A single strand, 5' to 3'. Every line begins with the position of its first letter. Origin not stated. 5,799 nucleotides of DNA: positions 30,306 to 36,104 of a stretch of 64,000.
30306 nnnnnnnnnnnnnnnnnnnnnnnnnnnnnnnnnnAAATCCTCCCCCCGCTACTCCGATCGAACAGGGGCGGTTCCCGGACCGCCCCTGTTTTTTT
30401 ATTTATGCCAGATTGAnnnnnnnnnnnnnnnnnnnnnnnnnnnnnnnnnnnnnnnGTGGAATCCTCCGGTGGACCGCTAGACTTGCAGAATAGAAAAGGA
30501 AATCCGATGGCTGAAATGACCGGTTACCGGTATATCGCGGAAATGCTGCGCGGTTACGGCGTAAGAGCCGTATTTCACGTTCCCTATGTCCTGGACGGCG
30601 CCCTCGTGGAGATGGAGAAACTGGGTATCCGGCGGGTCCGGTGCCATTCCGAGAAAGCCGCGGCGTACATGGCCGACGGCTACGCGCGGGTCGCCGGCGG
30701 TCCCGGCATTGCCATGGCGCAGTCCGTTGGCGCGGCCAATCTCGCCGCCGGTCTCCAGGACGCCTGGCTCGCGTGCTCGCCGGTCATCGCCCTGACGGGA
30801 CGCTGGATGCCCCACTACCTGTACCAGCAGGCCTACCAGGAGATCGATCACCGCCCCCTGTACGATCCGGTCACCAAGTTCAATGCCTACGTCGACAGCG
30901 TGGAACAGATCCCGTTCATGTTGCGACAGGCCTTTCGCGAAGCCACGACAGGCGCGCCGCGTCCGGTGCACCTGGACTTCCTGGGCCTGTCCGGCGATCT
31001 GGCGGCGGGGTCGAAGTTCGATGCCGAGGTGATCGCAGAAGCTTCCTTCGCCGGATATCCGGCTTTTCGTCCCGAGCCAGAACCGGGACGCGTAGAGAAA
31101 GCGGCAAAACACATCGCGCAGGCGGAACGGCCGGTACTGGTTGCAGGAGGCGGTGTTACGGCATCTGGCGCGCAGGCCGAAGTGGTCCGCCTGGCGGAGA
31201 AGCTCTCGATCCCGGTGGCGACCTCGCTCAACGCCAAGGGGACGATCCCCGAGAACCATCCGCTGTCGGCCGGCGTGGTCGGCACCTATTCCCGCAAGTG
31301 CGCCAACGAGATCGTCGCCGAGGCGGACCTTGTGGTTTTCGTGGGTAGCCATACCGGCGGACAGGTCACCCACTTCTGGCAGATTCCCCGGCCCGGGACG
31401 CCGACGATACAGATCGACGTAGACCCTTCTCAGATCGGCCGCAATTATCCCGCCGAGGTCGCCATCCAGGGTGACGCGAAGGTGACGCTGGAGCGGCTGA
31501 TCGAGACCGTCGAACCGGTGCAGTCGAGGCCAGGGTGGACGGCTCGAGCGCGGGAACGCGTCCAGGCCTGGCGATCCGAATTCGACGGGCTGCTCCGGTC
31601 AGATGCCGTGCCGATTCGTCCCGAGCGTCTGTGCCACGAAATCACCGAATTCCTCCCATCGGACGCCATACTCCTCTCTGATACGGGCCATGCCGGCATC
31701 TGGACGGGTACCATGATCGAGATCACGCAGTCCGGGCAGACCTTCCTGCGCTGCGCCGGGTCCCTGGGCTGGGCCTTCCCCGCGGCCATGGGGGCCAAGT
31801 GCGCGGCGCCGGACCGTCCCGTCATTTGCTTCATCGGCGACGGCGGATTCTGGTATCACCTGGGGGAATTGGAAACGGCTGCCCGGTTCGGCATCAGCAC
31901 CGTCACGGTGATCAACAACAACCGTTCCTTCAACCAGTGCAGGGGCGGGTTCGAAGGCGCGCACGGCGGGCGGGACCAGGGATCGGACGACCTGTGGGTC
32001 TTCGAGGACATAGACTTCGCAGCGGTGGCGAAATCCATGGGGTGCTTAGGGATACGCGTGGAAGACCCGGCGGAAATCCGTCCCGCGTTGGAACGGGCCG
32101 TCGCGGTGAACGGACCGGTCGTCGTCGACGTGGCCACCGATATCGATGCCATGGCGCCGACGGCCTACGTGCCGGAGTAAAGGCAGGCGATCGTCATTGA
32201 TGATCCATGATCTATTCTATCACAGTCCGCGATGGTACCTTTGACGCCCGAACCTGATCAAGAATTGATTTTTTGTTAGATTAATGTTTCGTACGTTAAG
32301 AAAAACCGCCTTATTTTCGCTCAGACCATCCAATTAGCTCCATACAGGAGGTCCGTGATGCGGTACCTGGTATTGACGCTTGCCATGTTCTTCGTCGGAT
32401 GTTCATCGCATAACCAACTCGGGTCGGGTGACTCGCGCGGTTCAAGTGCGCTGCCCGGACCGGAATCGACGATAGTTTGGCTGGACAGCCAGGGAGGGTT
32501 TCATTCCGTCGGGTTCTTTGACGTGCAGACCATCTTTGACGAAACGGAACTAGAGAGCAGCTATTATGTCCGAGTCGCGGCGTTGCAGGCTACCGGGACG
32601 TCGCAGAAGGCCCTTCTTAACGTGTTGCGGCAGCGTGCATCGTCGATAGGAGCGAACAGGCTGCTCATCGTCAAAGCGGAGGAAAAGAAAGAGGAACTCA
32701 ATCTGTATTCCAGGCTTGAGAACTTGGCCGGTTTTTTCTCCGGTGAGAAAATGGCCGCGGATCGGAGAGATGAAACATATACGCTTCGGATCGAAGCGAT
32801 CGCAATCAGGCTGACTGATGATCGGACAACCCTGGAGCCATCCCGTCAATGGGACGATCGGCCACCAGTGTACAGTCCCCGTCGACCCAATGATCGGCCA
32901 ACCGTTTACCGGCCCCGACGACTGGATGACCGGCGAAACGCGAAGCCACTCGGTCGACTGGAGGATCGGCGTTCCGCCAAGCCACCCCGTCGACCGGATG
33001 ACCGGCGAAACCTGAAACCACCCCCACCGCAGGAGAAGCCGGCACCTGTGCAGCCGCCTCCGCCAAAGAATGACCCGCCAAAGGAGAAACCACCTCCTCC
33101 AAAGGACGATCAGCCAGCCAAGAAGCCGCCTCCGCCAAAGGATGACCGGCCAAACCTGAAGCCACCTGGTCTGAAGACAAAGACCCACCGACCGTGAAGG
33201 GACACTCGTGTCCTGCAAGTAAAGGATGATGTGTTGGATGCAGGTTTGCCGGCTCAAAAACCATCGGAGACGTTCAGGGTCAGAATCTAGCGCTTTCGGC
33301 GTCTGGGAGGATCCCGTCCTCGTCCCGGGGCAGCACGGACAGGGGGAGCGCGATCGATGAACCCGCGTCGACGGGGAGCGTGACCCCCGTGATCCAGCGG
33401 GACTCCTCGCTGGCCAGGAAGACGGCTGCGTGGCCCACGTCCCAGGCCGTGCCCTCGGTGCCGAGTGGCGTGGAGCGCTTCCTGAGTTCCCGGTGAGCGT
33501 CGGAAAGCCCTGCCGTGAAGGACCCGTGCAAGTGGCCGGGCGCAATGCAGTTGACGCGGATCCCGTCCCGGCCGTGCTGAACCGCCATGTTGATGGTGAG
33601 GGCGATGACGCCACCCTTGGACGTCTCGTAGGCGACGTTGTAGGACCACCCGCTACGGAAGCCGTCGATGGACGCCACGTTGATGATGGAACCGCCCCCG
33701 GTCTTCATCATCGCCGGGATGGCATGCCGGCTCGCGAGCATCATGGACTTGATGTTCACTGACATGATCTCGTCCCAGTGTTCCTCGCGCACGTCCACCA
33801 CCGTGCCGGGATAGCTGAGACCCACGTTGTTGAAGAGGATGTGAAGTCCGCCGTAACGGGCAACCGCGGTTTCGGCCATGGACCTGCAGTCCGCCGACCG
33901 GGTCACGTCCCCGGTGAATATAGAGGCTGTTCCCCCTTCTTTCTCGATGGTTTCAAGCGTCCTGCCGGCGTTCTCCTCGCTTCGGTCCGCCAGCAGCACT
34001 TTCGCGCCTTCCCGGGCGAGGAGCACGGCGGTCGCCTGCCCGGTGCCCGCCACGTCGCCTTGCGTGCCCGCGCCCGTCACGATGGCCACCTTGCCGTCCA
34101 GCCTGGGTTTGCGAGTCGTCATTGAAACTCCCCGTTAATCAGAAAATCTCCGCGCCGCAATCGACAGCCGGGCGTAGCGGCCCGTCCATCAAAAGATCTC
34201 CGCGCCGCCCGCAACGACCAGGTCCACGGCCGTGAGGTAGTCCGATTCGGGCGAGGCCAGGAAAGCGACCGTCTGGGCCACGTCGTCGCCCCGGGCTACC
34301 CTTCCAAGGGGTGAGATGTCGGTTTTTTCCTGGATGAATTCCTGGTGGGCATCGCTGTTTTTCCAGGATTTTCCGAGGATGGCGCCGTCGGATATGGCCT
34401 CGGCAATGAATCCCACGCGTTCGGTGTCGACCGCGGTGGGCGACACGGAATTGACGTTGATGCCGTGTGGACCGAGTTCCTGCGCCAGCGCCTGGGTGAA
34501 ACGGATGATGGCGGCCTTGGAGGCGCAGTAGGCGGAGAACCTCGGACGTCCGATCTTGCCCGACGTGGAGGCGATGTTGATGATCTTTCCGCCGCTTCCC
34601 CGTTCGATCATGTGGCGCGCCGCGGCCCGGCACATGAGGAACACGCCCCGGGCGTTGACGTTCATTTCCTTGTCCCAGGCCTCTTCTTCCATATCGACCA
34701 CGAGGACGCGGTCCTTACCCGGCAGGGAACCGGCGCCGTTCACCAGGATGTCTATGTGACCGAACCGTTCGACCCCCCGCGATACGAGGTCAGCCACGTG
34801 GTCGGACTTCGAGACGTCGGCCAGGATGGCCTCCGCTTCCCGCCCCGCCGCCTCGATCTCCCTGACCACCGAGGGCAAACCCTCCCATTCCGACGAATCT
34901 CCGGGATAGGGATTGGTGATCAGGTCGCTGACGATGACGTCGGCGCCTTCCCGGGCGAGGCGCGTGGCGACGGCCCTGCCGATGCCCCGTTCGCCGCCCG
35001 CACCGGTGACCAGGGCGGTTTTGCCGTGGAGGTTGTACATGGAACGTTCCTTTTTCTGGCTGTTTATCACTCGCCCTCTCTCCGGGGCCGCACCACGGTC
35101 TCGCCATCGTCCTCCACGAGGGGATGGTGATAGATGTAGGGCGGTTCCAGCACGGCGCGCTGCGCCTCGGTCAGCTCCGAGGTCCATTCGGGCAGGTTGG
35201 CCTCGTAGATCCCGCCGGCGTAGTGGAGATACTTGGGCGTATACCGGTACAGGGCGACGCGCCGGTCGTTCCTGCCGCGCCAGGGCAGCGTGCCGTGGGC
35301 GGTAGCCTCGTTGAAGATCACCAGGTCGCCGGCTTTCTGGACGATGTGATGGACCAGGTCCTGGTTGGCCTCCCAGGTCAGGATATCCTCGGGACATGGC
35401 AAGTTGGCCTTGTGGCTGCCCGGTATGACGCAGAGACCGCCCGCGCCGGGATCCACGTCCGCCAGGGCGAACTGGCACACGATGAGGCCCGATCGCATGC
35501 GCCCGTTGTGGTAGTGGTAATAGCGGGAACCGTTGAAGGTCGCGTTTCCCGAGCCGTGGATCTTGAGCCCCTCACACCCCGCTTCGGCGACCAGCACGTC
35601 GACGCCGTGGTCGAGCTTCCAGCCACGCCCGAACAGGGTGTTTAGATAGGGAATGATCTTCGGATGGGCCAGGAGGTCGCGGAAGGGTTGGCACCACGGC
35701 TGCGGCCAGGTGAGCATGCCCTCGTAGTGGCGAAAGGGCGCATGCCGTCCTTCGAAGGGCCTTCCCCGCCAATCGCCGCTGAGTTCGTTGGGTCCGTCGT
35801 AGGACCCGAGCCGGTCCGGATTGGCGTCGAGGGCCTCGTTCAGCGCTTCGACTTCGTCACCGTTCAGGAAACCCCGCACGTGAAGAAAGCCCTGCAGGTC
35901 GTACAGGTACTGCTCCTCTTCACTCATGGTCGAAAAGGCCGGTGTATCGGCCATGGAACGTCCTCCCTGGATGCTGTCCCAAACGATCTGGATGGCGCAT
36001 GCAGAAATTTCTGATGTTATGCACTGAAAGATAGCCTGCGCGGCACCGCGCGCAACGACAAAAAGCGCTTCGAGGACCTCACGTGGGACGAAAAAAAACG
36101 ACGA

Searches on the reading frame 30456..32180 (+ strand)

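Call 47: search_protein_families(library=pfam, proteins=[window:30456-32180:+], max_evalue=0.001)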
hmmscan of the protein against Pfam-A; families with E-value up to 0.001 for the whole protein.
window:30456-32180:+ (574 aa): 3 families
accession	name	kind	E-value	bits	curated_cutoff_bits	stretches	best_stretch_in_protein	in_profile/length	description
PF00205.28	TPP_enzyme_M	-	5.7e-43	146.3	30.4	1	213-348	1-137/137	Thiamine pyrophosphate enzyme, central domain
PF02775.26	TPP_enzyme_C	-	3.2e-36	124.8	21.9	1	409-559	1-151/151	Thiamine pyrophosphate enzyme, C-terminal TPP binding domain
PF02776.23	TPP_enzyme_N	-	7e-23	81.1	26.8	1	21-132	1-116/119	Thiamine pyrophosphate enzyme, N-terminal TPP binding domain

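Call 64: search_protein_families(library=ncbifam, proteins=[window:30456-32180:+], max_evalue=1e-10)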
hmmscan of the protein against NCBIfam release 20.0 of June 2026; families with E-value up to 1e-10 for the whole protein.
window:30456-32180:+ (574 aa): 52 families (the best 25 are shown)
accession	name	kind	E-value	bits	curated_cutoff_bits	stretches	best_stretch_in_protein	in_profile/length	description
NF004772.0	PRK06112.1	subfamily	4.9e-115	385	673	1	18-569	11-567/578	acetolactate synthase catalytic subunit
TIGR00118.1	acolac_lg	equivalog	1.6e-102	343.8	538.35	1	21-564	1-537/557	biosynthetic-type acetolactate synthase large subunit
NF004919.0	PRK06276.1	equivalog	6.5e-99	331.8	866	1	54-566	35-543/582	acetolactate synthase large subunit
NF004710.0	PRK06048.1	equivalog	1.6e-95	320.7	976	1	18-565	5-541/561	acetolactate synthase large subunit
NF006052.0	PRK08199.1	subfamily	4.6e-94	315.7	539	1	18-571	5-547/559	thiamine pyrophosphate protein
NF006122.0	PRK08266.1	subfamily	1.8e-84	284.2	571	1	18-566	1-529/543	hypothetical protein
NF006187.0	PRK08322.1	equivalog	2.8e-84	283.5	509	1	28-562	9-529/548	acetolactate synthase large subunit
NF008431.0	PRK11269.1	equivalog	8.2e-84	282.2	791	1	18-560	1-554/591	glyoxylate carboligase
NF005039.0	PRK06456.1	equivalog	9.3e-83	278.6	868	1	22-567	3-550/572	acetolactate synthase large subunit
NF005860.0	PRK07789.1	equivalog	1.4e-82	278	881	1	13-566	26-583/615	acetolactate synthase large subunit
NF006377.0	PRK08611.1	equivalog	3.3e-82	276.9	742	1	19-565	2-533/576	pyruvate oxidase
NF005651.0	PRK07418.1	subfamily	1.1e-79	268.3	942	1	16-562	14-560/617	acetolactate synthase large subunit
NF006016.1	PRK08155.1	equivalog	3.4e-78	263.5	870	1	20-565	2-536/554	acetolactate synthase large subunit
NF005712.0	PRK07524.1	subfamily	1.3e-77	261.4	500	1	26-562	8-530/536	5-guanidino-2-oxopentanoate decarboxylase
NF005228.0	PRK06725.1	equivalog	2.8e-75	253.6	991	1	18-561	13-545/571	acetolactate synthase large subunit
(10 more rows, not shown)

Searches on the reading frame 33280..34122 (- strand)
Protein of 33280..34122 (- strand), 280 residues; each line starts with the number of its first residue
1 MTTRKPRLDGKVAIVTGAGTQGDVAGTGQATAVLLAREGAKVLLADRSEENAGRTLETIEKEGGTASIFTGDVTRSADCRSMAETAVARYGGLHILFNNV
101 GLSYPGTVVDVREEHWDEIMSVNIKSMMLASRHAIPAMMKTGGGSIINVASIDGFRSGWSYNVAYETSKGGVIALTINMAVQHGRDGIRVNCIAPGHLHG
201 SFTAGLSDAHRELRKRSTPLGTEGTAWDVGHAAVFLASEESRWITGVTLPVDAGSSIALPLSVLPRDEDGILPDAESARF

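Call 47: search_protein_families(library=pfam, proteins=[window:33280-34122:-], max_evalue=0.001)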
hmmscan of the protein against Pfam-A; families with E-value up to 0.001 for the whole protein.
window:33280-34122:- (280 aa): 3 families
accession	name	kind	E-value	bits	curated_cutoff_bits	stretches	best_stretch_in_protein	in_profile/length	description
PF13561.12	adh_short_C2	-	2.2e-59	201.3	27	1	25-255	6-235/236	Enoyl-(Acyl carrier protein) reductase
PF00106.31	adh_short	-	3.4e-48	164.1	26.6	1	11-203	1-187/195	short chain dehydrogenase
PF08659.16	KR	-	0.00013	22.4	22.6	1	24-125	9-114/180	KR domain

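Call 64: search_protein_families(library=ncbifam, proteins=[window:33280-34122:-], max_evalue=1e-10)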
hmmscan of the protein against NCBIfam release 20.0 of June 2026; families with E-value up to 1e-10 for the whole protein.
window:33280-34122:- (280 aa): 205 families (the best 25 are shown)
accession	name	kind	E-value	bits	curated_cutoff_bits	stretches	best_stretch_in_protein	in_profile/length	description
NF004791.0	PRK06138.1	equivalog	5.7e-69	232.2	312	1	7-257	2-251/252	SDR family oxidoreductase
NF005559.1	PRK07231.1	subfamily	2.1e-65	220.7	215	1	7-255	1-247/249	glucose 1-dehydrogenase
NF052558.1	MBtsdlDhBudC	equivalog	4e-61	206.7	270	1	9-256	2-242/250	meso-2,3-butanediol dehydrogenase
NF004818.0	PRK06172.1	equivalog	6.9e-57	192.7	336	1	7-255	4-250/253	SDR family oxidoreductase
NF006070.0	PRK08213.1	subfamily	2.7e-54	184.4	279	1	7-257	9-258/259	gluconate 5-dehydrogenase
NF009466.0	PRK12826.1-2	subfamily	3.8e-54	183.8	222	1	11-256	4-245/248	3-oxoacyl-ACP reductase FabG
NF004198.0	PRK05653.1-3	equivalog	2.1e-53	181.3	296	1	6-255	3-246/248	3-oxoacyl-ACP reductase FabG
NF005681.0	PRK07478.1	subfamily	4.7e-53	180.2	267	1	7-258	3-252/254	SDR family oxidoreductase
TIGR01830.1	3oxo_ACP_reduc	equivalog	4.9e-52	177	297.75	1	13-254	1-237/239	3-oxoacyl-[acyl-carrier-protein] reductase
NF006366.0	PRK08589.1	equivalog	2.1e-50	171.5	386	1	7-255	3-252/272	SDR family oxidoreductase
NF004197.0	PRK05653.1-1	equivalog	1.1e-49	169.3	332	1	7-255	4-246/249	3-oxoacyl-ACP reductase FabG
NF005473.0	PRK07069.1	equivalog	3.9e-49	167.6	339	1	1-256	1-260/262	SDR family oxidoreductase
NF049979.1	AlphHSDSHdhA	equivalog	4.6e-48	163.9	350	1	8-260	1-251/258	7alpha-hydroxysteroid dehydrogenase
NF005853.0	PRK07774.1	equivalog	4.8e-48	163.7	303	1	7-256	3-247/250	SDR family oxidoreductase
NF004202.0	PRK05653.2-2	equivalog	9.8e-47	159.7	333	1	8-256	5-248/259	3-oxoacyl-ACP reductase FabG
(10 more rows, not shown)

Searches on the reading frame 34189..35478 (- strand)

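Call 47: search_protein_families(library=pfam, proteins=[window:34189-35478:-], max_evalue=0.001)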
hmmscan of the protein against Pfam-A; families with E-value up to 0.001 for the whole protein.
window:34189-35478:- (429 aa): 3 families
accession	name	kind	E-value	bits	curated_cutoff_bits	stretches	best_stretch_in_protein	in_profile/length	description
PF13561.12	adh_short_C2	-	2.3e-55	188.2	27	2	159-358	1-184/236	Enoyl-(Acyl carrier protein) reductase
PF00106.31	adh_short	-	1.3e-52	178.6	26.6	1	153-356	1-188/195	short chain dehydrogenase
PF08659.16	KR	-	3.5e-11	43.8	22.6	1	155-346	3-174/180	KR domain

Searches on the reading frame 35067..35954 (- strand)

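Call 47: search_protein_families(library=pfam, proteins=[window:35067-35954:-], max_evalue=0.001)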
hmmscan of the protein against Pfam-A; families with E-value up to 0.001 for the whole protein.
window:35067-35954:- (295 aa): 1 family
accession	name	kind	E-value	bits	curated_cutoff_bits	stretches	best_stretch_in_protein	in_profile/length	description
PF05721.19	PhyH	-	8.5e-15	56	22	1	18-233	1-213/213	Phytanoyl-CoA dioxygenase (PhyH)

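Call 64: search_protein_families(library=ncbifam, proteins=[window:35067-35954:-], max_evalue=1e-10)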
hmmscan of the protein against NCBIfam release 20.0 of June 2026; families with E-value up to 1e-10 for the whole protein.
window:35067-35954:- (295 aa): 0 families
